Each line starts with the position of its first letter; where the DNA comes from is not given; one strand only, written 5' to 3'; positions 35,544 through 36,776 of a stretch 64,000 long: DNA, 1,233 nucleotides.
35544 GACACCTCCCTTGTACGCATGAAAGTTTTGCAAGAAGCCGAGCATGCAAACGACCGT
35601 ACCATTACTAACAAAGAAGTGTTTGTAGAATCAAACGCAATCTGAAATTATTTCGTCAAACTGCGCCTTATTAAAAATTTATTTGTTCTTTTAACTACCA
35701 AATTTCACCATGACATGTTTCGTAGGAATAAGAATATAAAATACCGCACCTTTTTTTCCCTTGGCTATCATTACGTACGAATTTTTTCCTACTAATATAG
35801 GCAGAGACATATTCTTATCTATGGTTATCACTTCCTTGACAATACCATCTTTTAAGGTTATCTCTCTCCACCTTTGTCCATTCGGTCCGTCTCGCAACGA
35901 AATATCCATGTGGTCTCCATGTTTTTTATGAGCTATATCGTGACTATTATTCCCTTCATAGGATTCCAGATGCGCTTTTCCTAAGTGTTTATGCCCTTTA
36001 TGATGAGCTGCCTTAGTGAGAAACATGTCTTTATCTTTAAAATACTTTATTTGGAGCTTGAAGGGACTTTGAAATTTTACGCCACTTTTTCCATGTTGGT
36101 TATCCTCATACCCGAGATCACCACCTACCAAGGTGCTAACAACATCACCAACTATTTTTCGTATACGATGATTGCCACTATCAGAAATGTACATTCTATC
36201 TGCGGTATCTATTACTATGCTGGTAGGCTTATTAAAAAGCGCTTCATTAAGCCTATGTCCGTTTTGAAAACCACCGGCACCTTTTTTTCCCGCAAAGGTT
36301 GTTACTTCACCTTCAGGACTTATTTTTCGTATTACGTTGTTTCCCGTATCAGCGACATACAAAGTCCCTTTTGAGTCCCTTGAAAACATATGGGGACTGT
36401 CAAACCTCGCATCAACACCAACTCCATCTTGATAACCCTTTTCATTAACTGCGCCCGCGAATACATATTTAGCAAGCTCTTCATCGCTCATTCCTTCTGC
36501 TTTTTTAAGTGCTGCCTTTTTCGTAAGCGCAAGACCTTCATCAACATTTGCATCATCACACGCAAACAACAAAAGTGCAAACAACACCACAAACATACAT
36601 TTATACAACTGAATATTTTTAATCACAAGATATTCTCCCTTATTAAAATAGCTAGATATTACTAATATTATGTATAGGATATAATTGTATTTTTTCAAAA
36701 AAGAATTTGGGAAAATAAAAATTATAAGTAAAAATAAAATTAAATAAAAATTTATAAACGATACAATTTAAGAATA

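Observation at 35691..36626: Paralogous family of AT-rich NHL-repeat lipoproteins with a conserved signal peptide and an uncharacterised His-rich C-terminal domain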

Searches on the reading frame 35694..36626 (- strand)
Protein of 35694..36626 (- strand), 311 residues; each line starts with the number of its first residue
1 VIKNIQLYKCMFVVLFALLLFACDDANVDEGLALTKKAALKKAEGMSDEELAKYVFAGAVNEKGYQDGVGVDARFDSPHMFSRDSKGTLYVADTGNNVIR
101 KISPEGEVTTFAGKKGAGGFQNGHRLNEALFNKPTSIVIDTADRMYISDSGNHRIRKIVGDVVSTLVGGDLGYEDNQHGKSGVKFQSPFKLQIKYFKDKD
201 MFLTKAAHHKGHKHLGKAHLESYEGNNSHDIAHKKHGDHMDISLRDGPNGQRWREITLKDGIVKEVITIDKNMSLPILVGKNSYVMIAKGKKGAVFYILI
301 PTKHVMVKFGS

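Call 5: search_protein_families(library=pfam, proteins=[window:35694-36626:-], max_evalue=1)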
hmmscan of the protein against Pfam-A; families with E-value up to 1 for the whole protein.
window:35694-36626:- (311 aa): 4 families
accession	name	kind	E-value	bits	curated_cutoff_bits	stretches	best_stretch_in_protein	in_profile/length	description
PF01436.27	NHL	-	5.3e-10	39.3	20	2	131-157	1-27/28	NHL repeat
PF25021.1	TEN_NHL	-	6.3e-07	29.1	27.1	1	73-158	258-356/357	Teneurin NHL domain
PF22701.2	Mala_s_1-like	-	0.059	13.6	27.5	1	82-153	94-151/195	Mal s 1 allergenic protein-like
PF24684.1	Vgb_lyase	-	0.062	12.5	50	0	77-111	224-258/290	Virginiamycin B lyase family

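Call 9: find_homologous_proteins(query=window:35694-36626:-)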
Query window:35694-36626:- (311 aa): 497 proteins with E <= 0.001 among 1947 candidates; the best 120 are listed.
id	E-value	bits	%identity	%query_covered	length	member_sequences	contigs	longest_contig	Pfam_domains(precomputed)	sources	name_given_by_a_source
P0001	7.7e-206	700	100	100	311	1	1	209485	PF01436.28,PF25021.2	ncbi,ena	-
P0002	2.8e-73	265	38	41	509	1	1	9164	PF05787.20,PF06977.18,PF01731.27,PF02393.22,PF24684.2,PF01436.28,PF25021.2,PF06739.18,PF08450.19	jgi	jgi:sugar lactone lactonase YvrE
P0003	1.1e-69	253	46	85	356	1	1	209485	PF01436.28,PF25021.2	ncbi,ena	-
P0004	2.8e-68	248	38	46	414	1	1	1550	PF13449.13,PF02393.22,PF24684.2,PF01436.28,PF25021.2,PF06739.18,PF08450.19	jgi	-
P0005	6.1e-67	244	40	45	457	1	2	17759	PF21959.3,PF24684.2,PF01436.28,PF25021.2,PF08450.19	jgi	-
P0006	9.0e-63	230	38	53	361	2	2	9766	PF06977.18,PF01731.27,PF02393.22,PF24684.2,PF01436.28,PF21456.3,PF08450.19,PF05787.20,PF13449.13,PF20067.6,PF25021.2,PF06739.18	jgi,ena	-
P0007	1.2e-62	230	37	52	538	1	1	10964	PF06977.18,PF01731.27,PF22807.3,PF24684.2,PF01436.28,PF25021.2,PF06739.18,PF08450.19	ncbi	-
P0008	1.4e-62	230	40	48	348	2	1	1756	PF05787.20,PF07494.18,PF06977.18,PF13449.13,PF22807.3,PF24684.2,PF01436.28,PF25021.2,PF06739.18,PF21456.3,PF08450.19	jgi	jgi:sugar lactone lactonase YvrE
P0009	1.6e-61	226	38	62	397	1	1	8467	PF05787.20,PF06977.18,PF01731.27,PF13449.13,PF20067.6,PF24684.2,PF01436.28,PF25021.2,PF06739.18,PF08450.19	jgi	-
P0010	3.4e-61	225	41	47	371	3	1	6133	PF01731.27,PF23500.2,PF02393.22,PF24684.2,PF01436.28,PF21456.3,PF08450.19,PF05787.20,PF13449.13,PF20067.6,PF25021.2,PF06739.18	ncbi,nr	ncbi:MAG TPA: hypothetical protein EYP04_10170 [Anaerolineae bacterium]|nr:hypothetical protein [Ana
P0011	1.3e-60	223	41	48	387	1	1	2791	PF05787.20,PF01731.27,PF13449.13,PF20067.6,PF02393.22,PF24684.2,PF01436.28,PF25021.2,PF06739.18,PF21456.3,PF08450.19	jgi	jgi:sugar lactone lactonase YvrE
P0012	3.0e-60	222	42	36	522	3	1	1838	PF05787.20,PF00651.38,PF24684.2,PF01436.28,PF25021.2,PF08450.19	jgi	jgi:sugar lactone lactonase YvrE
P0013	4.5e-60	222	40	45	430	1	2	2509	PF18962.8,PF24684.2,PF01436.28,PF25021.2,PF06739.18,PF08450.19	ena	-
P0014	4.8e-60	221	43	48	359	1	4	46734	PF05787.20,PF23500.2,PF13449.13,PF20067.6,PF02393.22,PF24684.2,PF01436.28,PF25021.2,PF06739.18,PF21456.3,PF08450.19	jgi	-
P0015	9.6e-60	220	36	47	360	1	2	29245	PF07494.18,PF01731.27,PF23500.2,PF22807.3,PF02393.22,PF24684.2,PF01436.28,PF08450.19,PF05787.20,PF13449.13,PF20067.6,PF25021.2,PF06739.18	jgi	jgi:sugar lactone lactonase YvrE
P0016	2.5e-59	219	40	48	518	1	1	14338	PF05787.20,PF06977.18,PF18962.8,PF24684.2,PF01436.28,PF25021.2,PF06739.18,PF08450.19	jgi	-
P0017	2.8e-59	219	37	48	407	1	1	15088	PF05787.20,PF01731.27,PF23500.2,PF13449.13,PF24684.2,PF01436.28,PF25021.2,PF06739.18,PF08450.19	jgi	jgi:sugar lactone lactonase YvrE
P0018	3.1e-59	219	35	68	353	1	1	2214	PF05787.20,PF13449.13,PF20067.6,PF22807.3,PF02393.22,PF24684.2,PF01436.28,PF25021.2,PF06739.18,PF08450.19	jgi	jgi:sugar lactone lactonase YvrE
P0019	6.0e-59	218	42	48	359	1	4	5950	PF05787.20,PF23500.2,PF13449.13,PF20067.6,PF02393.22,PF24684.2,PF01436.28,PF25021.2,PF06739.18,PF21456.3,PF08450.19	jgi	jgi:sugar lactone lactonase YvrE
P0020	7.4e-59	218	42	48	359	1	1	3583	PF05787.20,PF01731.27,PF23500.2,PF13449.13,PF20067.6,PF02393.22,PF24684.2,PF01436.28,PF25021.2,PF06739.18,PF08450.19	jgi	jgi:serine/threonine-protein kinase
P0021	3.1e-58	216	34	63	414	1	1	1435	PF07494.18,PF06977.18,PF01833.31,PF01731.27,PF22807.3,PF24684.2,PF01436.28,PF08450.19,PF05787.20,PF13449.13,PF20067.6,PF14517.13,PF25021.2,PF06739.18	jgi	jgi:DNA-binding beta-propeller fold protein YncE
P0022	5.9e-58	215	38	61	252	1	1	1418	PF13449.13,PF22807.3,PF24684.2,PF14517.13,PF01436.28,PF25021.2,PF06739.18,PF08450.19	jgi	jgi:sugar lactone lactonase YvrE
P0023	6.5e-58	214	34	64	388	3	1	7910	PF05787.20,PF06977.18,PF01731.27,PF13449.13,PF24684.2,PF01436.28,PF25021.2,PF06739.18,PF08450.19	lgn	-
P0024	7.0e-58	214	53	35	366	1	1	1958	PF05787.20,PF01731.27,PF13449.13,PF24684.2,PF01436.28,PF25021.2,PF06739.18,PF08450.19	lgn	-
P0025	8.0e-58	214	36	61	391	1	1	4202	PF05787.20,PF06977.18,PF01731.27,PF13449.13,PF24684.2,PF01436.28,PF25021.2,PF06739.18,PF08450.19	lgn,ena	-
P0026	8.7e-58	214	38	57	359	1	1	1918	PF05787.20,PF13449.13,PF20067.6,PF02393.22,PF24684.2,PF01436.28,PF25021.2,PF06739.18,PF21456.3,PF08450.19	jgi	jgi:sugar lactone lactonase YvrE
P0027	1.3e-57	213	37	53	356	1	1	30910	PF05787.20,PF01731.27,PF13449.13,PF20067.6,PF24684.2,PF01436.28,PF25021.2,PF06739.18,PF01483.28,PF08450.19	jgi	jgi:sugar lactone lactonase YvrE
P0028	1.5e-57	213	37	44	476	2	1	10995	PF01731.27,PF13449.13,PF02393.22,PF24684.2,PF01436.28,PF25021.2,PF06739.18,PF08450.19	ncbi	-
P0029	1.2e-56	210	39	58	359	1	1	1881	PF05787.20,PF01731.27,PF13449.13,PF20067.6,PF02393.22,PF24684.2,PF01436.28,PF25021.2,PF06739.18,PF08450.19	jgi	jgi:serine/threonine-protein kinase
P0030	1.8e-56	210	39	54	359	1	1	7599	PF05787.20,PF13449.13,PF22807.3,PF24684.2,PF01436.28,PF25021.2,PF06739.18,PF08450.19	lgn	-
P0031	2.7e-56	209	50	34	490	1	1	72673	PF01436.28,PF25021.2,PF08450.19,PF07833.17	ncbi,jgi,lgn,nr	ncbi:MAG: stalk domain-containing protein [Clostridia bacterium]|jgi:sugar lactone lactonase YvrE|nr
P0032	3.1e-56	209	35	52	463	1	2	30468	PF07963.18,PF13449.13,PF20067.6,PF02393.22,PF24684.2,PF01436.28,PF25021.2,PF06739.18,PF08450.19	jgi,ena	-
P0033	5.6e-56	208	47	37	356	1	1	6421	PF01731.27,PF24684.2,PF01436.28,PF25021.2,PF06739.18,PF08450.19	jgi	jgi:sugar lactone lactonase YvrE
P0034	6.6e-56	208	50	34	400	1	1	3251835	PF05787.20,PF07494.18,PF13449.13,PF20067.6,PF22807.3,PF24684.2,PF01436.28,PF25021.2,PF06739.18,PF08450.19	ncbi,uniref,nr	ncbi:NHL repeat-containing protein [Candidatus Haliotispira prima]|uniref:NHL repeat-containing prot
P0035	7.2e-56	208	42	42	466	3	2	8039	PF07494.18,PF06977.18,PF01731.27,PF13449.13,PF20067.6,PF22807.3,PF24684.2,PF01436.28,PF25021.2,PF06739.18,PF08450.19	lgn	-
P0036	7.9e-56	208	42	45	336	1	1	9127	PF05787.20,PF07494.18,PF01731.27,PF20067.6,PF24684.2,PF01436.28,PF25021.2,PF06739.18,PF08450.19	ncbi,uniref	ncbi:NHL repeat-containing protein, partial [Burkholderia gladioli]|uniref:NHL repeat-containing pro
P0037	8.3e-56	208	43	44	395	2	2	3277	PF01731.27,PF13449.13,PF24684.2,PF01436.28,PF25021.2,PF06739.18,PF08450.19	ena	-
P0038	8.5e-56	207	38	44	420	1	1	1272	PF24684.2,PF01436.28,PF25021.2,PF06739.18,PF08450.19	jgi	-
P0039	2.9e-55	206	44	48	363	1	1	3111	PF05787.20,PF23500.2,PF13449.13,PF20067.6,PF02393.22,PF24684.2,PF01436.28,PF25021.2,PF06739.18,PF21456.3,PF08450.19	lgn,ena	-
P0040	5.0e-55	205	37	56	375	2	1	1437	PF07494.18,PF24684.2,PF01436.28,PF25021.2,PF06739.18,PF08450.19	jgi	jgi:sugar lactone lactonase YvrE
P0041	5.3e-55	205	35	66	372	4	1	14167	PF05787.20,PF13449.13,PF24684.2,PF01436.28,PF25021.2,PF06739.18,PF08450.19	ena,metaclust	metaclust:\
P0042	5.6e-55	205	40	43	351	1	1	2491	PF07494.18,PF06977.18,PF01731.27,PF22807.3,PF24684.2,PF01436.28,PF08450.19,PF05787.20,PF13449.13,PF20067.6,PF25021.2,PF06739.18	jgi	jgi:serine/threonine protein kinase, bacterial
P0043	8.7e-55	204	45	36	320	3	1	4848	PF05787.20,PF13449.13,PF24684.2,PF01436.28,PF25021.2,PF06739.18,PF08450.19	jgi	jgi:sugar lactone lactonase YvrE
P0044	9.1e-55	204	41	48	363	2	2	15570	PF05787.20,PF13449.13,PF20067.6,PF02393.22,PF24684.2,PF01436.28,PF25021.2,PF06739.18,PF08450.19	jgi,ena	-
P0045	1.5e-54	203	34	67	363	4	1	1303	PF05787.20,PF01731.27,PF13449.13,PF20067.6,PF02393.22,PF24684.2,PF01436.28,PF25021.2,PF06739.18,PF21456.3,PF08450.19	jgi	jgi:serine/threonine-protein kinase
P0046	3.0e-54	202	41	48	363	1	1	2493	PF05787.20,PF13449.13,PF20067.6,PF02393.22,PF24684.2,PF01436.28,PF25021.2,PF06739.18,PF21456.3,PF08450.19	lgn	-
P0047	3.9e-54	202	44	42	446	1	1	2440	PF06977.18,PF01731.27,PF13449.13,PF24684.2,PF01436.28,PF25021.2,PF06739.18,PF08450.19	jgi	jgi:sugar lactone lactonase YvrE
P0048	8.3e-54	201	39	42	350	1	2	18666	PF05787.20,PF07494.18,PF13449.13,PF02393.22,PF24684.2,PF01436.28,PF25021.2,PF06739.18,PF08450.19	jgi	jgi:ATP-dependent protease HslVU (ClpYQ) peptidase subunit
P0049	2.8e-53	199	43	42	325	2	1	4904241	PF05787.20,PF06977.18,PF13449.13,PF20067.6,PF24684.2,PF01436.28,PF25021.2,PF06739.18,PF08450.19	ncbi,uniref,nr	ncbi:hypothetical protein Hsw_3427 [Hymenobacter swuensis DY53]|uniref:Teneurin NHL domain-containin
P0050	2.8e-53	199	47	33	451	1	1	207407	PF01833.31,PF24684.2,PF01436.28,PF25021.2,PF06739.18,PF08450.19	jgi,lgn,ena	-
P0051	1.3e-52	197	38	45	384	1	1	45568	PF05787.20,PF06977.18,PF01731.27,PF23500.2,PF24684.2,PF01436.28,PF25021.2,PF06739.18,PF08450.19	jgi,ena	-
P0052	1.4e-52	197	48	31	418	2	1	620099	PF05787.20,PF13449.13,PF24684.2,PF01436.28,PF25021.2,PF06739.18,PF08450.19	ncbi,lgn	-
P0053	9.9e-52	194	48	37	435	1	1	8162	PF05787.20,PF18962.8,PF24684.2,PF01436.28,PF25021.2,PF06739.18,PF08450.19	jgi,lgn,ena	-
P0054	1.7e-51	193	45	44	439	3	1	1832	PF05787.20,PF23500.2,PF20067.6,PF24684.2,PF01436.28,PF25021.2,PF08450.19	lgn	-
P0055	2.4e-51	193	49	38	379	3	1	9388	PF01436.28,PF25021.2,PF06739.18,PF08450.19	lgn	-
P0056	2.8e-51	193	35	53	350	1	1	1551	PF06977.18,PF13449.13,PF24684.2,PF01436.28,PF25021.2,PF06739.18,PF08450.19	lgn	-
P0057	3.0e-51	193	52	38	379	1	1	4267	PF01436.28,PF25021.2,PF06739.18,PF08450.19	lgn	-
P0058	3.7e-51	192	38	38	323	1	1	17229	PF05787.20,PF23500.2,PF20067.6,PF02393.22,PF24684.2,PF01436.28,PF25021.2,PF06739.18,PF08450.19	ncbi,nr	ncbi:MAG TPA: hypothetical protein VN228_11560, partial [Pyrinomonadaceae bacterium]|nr:hypothetical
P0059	4.1e-51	192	40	45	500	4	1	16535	PF24684.2,PF01436.28,PF25021.2,PF06739.18,PF08450.19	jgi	jgi:sugar lactone lactonase YvrE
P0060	5.3e-51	192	45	31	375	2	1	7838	PF06977.18,PF01731.27,PF13449.13,PF20067.6,PF22807.3,PF02393.22,PF24684.2,PF01436.28,PF25021.2,PF06739.18,PF08450.19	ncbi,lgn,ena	-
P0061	6.6e-51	191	41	41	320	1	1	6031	PF13449.13,PF24684.2,PF01436.28,PF25021.2,PF08450.19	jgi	jgi:sugar lactone lactonase YvrE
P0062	7.3e-51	191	36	51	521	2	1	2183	PF19190.7,PF01833.31,PF13004.14,PF24684.2,PF01436.28,PF25021.2,PF06739.18,PF08450.19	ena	-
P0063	3.5e-50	189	42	45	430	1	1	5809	PF18962.8,PF24684.2,PF01436.28,PF25021.2,PF06739.18,PF08450.19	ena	-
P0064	3.9e-50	189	39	43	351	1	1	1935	PF05787.20,PF07494.18,PF06977.18,PF01731.27,PF13449.13,PF20067.6,PF24684.2,PF01436.28,PF25021.2,PF06739.18,PF08450.19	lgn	-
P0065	6.2e-50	188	40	47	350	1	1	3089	PF07494.18,PF23500.2,PF24684.2,PF01436.28,PF25021.2,PF06739.18,PF08450.19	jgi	jgi:sugar lactone lactonase YvrE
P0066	7.4e-50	188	38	48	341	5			PF05787.20,PF13449.13,PF02393.22,PF24684.2,PF01436.28,PF25021.2,PF06739.18,PF08450.19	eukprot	eukprot:CAMPEP_0198214324 /NCGR_PEP_ID=MMETSP1445-20131203/40487_1 /TAXON_ID=36898 /ORGANISM="Pyrami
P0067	9.3e-50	188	41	34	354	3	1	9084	PF06977.18,PF23500.2,PF13449.13,PF20067.6,PF24684.2,PF01436.28,PF25021.2,PF06739.18,PF08450.19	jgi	-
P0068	1.0e-49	188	41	50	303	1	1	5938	PF07494.18,PF02393.22,PF24684.2,PF01436.28,PF25021.2,PF06739.18,PF08450.19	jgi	-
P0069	1.0e-49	188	51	38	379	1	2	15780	PF01436.28,PF25021.2,PF06739.18,PF08450.19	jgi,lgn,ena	-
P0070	1.7e-49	187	38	53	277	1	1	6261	PF05787.20,PF07494.18,PF06977.18,PF01731.27,PF13449.13,PF20067.6,PF24684.2,PF01436.28,PF25021.2,PF06739.18,PF08450.19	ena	-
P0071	2.4e-49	186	44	37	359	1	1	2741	PF05787.20,PF13449.13,PF24684.2,PF01436.28,PF25021.2,PF08450.19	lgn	-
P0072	2.9e-49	186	44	37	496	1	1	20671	PF24684.2,PF01436.28,PF25021.2,PF08450.19,PF07833.17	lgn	-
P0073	2.9e-49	186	42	49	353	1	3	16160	PF24684.2,PF01436.28,PF25021.2,PF06739.18,PF08450.19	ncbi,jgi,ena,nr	ncbi:MAG TPA: NHL repeat-containing protein [Puia sp.]|jgi:sugar lactone lactonase YvrE|nr:NHL repea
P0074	3.8e-49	186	35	63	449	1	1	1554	PF01833.31,PF13449.13,PF20067.6,PF24684.2,PF01436.28,PF25021.2,PF08450.19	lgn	-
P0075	4.3e-49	185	42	39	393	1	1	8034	PF01731.27,PF24684.2,PF01436.28,PF25021.2,PF06739.18,PF08450.19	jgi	jgi:DNA-binding beta-propeller fold protein YncE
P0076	5.6e-49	185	42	36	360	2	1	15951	PF06977.18,PF22807.3,PF24684.2,PF01436.28,PF25021.2,PF06739.18,PF08450.19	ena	-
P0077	7.7e-49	185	49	32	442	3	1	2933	PF01731.27,PF24684.2,PF01436.28,PF25021.2,PF06739.18,PF08450.19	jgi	jgi:serine/threonine protein kinase, bacterial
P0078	3.2e-48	183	42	33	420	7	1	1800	PF06977.18,PF18962.8,PF13449.13,PF24684.2,PF01436.28,PF25021.2,PF06739.18,PF08450.19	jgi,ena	jgi:sugar lactone lactonase YvrE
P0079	4.3e-48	182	37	42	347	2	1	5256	PF13449.13,PF20067.6,PF24684.2,PF01436.28,PF25021.2,PF06739.18,PF08450.19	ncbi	-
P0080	5.3e-48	182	42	44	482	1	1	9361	PF05787.20,PF01436.28,PF25021.2,PF08450.19,PF07833.17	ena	-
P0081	5.4e-48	182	48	34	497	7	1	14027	PF05787.20,PF01731.27,PF13449.13,PF24684.2,PF01436.28,PF25021.2,PF06739.18,PF08450.19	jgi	-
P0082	7.0e-48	182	41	47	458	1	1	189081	PF01833.31,PF13449.13,PF24684.2,PF01436.28,PF25021.2,PF08450.19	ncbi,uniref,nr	ncbi:IPT/TIG domain-containing protein [Flagellimonas algicola]|uniref:IPT/TIG domain-containing pro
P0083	1.9e-47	180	34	63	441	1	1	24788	PF01833.31,PF01731.27,PF24684.2,PF01436.28,PF25021.2,PF06739.18,PF08450.19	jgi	jgi:hypothetical protein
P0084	2.0e-47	180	47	37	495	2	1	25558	PF01436.28,PF25021.2,PF08450.19,PF07833.17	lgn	-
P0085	2.7e-47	180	42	55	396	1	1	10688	PF23500.2,PF22807.3,PF24684.2,PF01436.28,PF25021.2,PF06739.18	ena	-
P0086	3.1e-47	179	50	34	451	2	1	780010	PF24684.2,PF01436.28,PF25021.2,PF06739.18,PF08450.19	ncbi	ncbi:NHL repeat-containing protein [Mucilaginibacter gynuensis]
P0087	3.7e-47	179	39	51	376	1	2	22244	PF24684.2,PF01436.28,PF25021.2,PF08450.19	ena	-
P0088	4.6e-47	179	45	37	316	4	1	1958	PF24684.2,PF01436.28,PF25021.2,PF06739.18,PF08450.19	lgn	-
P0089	6.2e-47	178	41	39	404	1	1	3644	PF05787.20,PF07494.18,PF13449.13,PF20067.6,PF22807.3,PF24684.2,PF01436.28,PF25021.2,PF06739.18,PF08450.19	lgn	-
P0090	6.7e-47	178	49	30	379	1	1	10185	PF05787.20,PF06977.18,PF01731.27,PF13449.13,PF20067.6,PF24684.2,PF01436.28,PF25021.2,PF06739.18,PF08450.19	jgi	-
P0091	9.7e-47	178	42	34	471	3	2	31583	PF01436.28,PF25021.2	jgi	jgi:hypothetical protein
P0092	1.0e-46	178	43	37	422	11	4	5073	PF05787.20,PF13449.13,PF24684.2,PF01436.28,PF25021.2,PF08450.19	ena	-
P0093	1.3e-46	177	47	34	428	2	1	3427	PF05787.20,PF26696.1,PF02393.22,PF24684.2,PF01436.28,PF25021.2,PF06739.18,PF08450.19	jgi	jgi:hypothetical protein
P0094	1.4e-46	177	32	51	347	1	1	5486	PF05787.20,PF06977.18,PF13449.13,PF22807.3,PF24684.2,PF01436.28,PF25021.2,PF06739.18,PF08450.19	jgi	jgi:sugar lactone lactonase YvrE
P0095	1.6e-46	177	48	36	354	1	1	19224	PF24684.2,PF01436.28,PF25021.2,PF06739.18,PF08450.19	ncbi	-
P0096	1.7e-46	177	38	50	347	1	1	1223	PF05787.20,PF01731.27,PF13449.13,PF20067.6,PF02393.22,PF24684.2,PF01436.28,PF25021.2,PF06739.18,PF08450.19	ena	-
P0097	3.8e-46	176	43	39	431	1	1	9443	PF18962.8,PF24684.2,PF01436.28,PF25021.2,PF06739.18,PF08450.19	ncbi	ncbi:MAG: T9SS type A sorting domain-containing protein [Saprospiraceae bacterium]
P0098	3.8e-46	176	32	46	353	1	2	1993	PF24684.2,PF01436.28,PF25021.2,PF06739.18,PF08450.19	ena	-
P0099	4.3e-46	176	46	33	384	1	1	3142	PF05787.20,PF07494.18,PF01731.27,PF20067.6,PF24684.2,PF01436.28,PF25021.2,PF06739.18,PF08450.19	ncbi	ncbi:MAG: NHL repeat-containing protein [Daejeonella sp.]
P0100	5.2e-46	175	43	33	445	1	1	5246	PF01731.27,PF13449.13,PF02393.22,PF24684.2,PF01436.28,PF25021.2,PF06739.18,PF08450.19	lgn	-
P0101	6.0e-46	175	39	50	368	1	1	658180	PF05787.20,PF06977.18,PF13449.13,PF20067.6,PF02393.22,PF24684.2,PF01436.28,PF25021.2,PF06739.18,PF08450.19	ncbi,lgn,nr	ncbi:MAG: NHL repeat-containing protein [bacterium]|nr:NHL repeat-containing protein [bacterium]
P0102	1.3e-45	174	45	33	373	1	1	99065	PF06977.18,PF20067.6,PF24684.2,PF01436.28,PF25021.2,PF06739.18,PF08450.19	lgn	-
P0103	1.4e-45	174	36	43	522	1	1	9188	PF21959.3,PF13449.13,PF20067.6,PF24684.2,PF01436.28,PF25021.2,PF06739.18,PF08450.19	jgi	jgi:streptogramin lyase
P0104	5.2e-45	172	46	36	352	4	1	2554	PF05787.20,PF01731.27,PF24684.2,PF01436.28,PF25021.2,PF06739.18,PF08450.19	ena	-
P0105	6.7e-45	172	38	42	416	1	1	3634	PF24684.2,PF01436.28,PF25021.2,PF06739.18,PF08450.19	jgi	jgi:sugar lactone lactonase YvrE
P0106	1.0e-44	171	29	68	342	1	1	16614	PF23500.2,PF13449.13,PF20067.6,PF24684.2,PF01436.28,PF25021.2,PF08450.19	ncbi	-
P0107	1.0e-44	171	31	65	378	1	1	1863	PF06977.18,PF01731.27,PF13449.13,PF20067.6,PF02393.22,PF24684.2,PF01436.28,PF25021.2,PF06739.18,PF08450.19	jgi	jgi:serine/threonine protein kinase, bacterial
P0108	1.1e-44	171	50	36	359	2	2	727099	PF13449.13,PF22807.3,PF24684.2,PF01436.28,PF25021.2,PF08450.19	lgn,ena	-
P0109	1.2e-44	171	36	53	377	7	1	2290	PF13449.13,PF24684.2,PF01436.28,PF25021.2,PF06739.18,PF08450.19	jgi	jgi:streptogramin lyase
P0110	1.8e-44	170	40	44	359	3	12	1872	PF24684.2,PF01436.28,PF25021.2,PF06739.18,PF08450.19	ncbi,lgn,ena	-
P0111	4.3e-44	169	42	40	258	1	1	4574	PF24684.2,PF01436.28,PF25021.2,PF06739.18,PF08450.19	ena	-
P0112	4.4e-44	169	41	48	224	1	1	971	PF05787.20,PF13449.13,PF20067.6,PF02393.22,PF24684.2,PF01436.28,PF25021.2,PF06739.18,PF08450.19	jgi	jgi:sugar lactone lactonase YvrE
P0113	1.7e-43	167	40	44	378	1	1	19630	PF24684.2,PF01436.28,PF25021.2,PF08450.19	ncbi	ncbi:hypothetical protein, partial [Flagellimonas algicola]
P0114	2.0e-43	167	43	31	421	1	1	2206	PF05787.20,PF13449.13,PF01436.28,PF25021.2,PF06739.18,PF00041.28,PF08450.19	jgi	jgi:sugar lactone lactonase YvrE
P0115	2.0e-43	167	38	44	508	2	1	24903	PF06977.18,PF01833.31,PF13449.13,PF24684.2,PF01436.28,PF25021.2,PF06739.18,PF08450.19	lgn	-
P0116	4.8e-43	166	43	41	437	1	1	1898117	PF22494.4,PF13715.13,PF01731.27,PF13620.13,PF01436.28,PF25021.2,PF22904.4,PF17210.10,PF08450.19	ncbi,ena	-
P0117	5.2e-43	166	38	46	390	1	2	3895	PF05787.20,PF24684.2,PF01436.28,PF25021.2,PF08450.19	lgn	-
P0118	8.3e-43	165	40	42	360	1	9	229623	PF05787.20,PF06977.18,PF01731.27,PF20067.6,PF24684.2,PF01436.28,PF25021.2,PF06739.18,PF08450.19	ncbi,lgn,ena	-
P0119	1.1e-42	164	36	48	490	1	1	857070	PF01436.28,PF25021.2,PF08450.19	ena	-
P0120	1.1e-42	164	38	47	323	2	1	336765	PF05787.20,PF07494.18,PF01731.27,PF20067.6,PF22807.3,PF24684.2,PF01436.28,PF25021.2,PF06739.18,PF08450.19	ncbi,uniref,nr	ncbi:hypothetical protein BC343_18845 [Mucilaginibacter pedocola]|uniref:SMP-30/Gluconolactonase/LRE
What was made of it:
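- Closest known: NHL-repeat beta-propeller proteins. Same: Many bacterial homologs are also secreted or lipoproteins (call 9).
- Closest known: NHL-repeat beta-propeller proteins. Different: All 118 other listed homologs cover at most 68% of p2 (call 9).
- Checked: The public protein P0001 uses the same 311-aa reading (call 9).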

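Call 10: find_encoding_contigs(protein=P0001, flank=3000, max_places=4)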
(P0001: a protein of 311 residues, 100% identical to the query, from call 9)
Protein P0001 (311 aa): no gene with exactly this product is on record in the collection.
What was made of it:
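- Tried and rejected: Exact look-up of P0001's contig failed (call 10).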

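Call 11: list_cluster_members(proteins=[P0001, P0003])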
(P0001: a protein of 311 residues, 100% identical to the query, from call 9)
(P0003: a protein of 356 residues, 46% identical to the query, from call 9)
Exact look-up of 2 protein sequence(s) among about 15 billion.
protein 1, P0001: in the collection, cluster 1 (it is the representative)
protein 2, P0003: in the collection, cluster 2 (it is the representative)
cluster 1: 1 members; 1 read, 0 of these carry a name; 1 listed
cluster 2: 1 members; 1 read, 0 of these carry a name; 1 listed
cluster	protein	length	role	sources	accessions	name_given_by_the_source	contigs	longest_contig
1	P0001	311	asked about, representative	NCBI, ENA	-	-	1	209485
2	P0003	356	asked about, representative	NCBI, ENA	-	-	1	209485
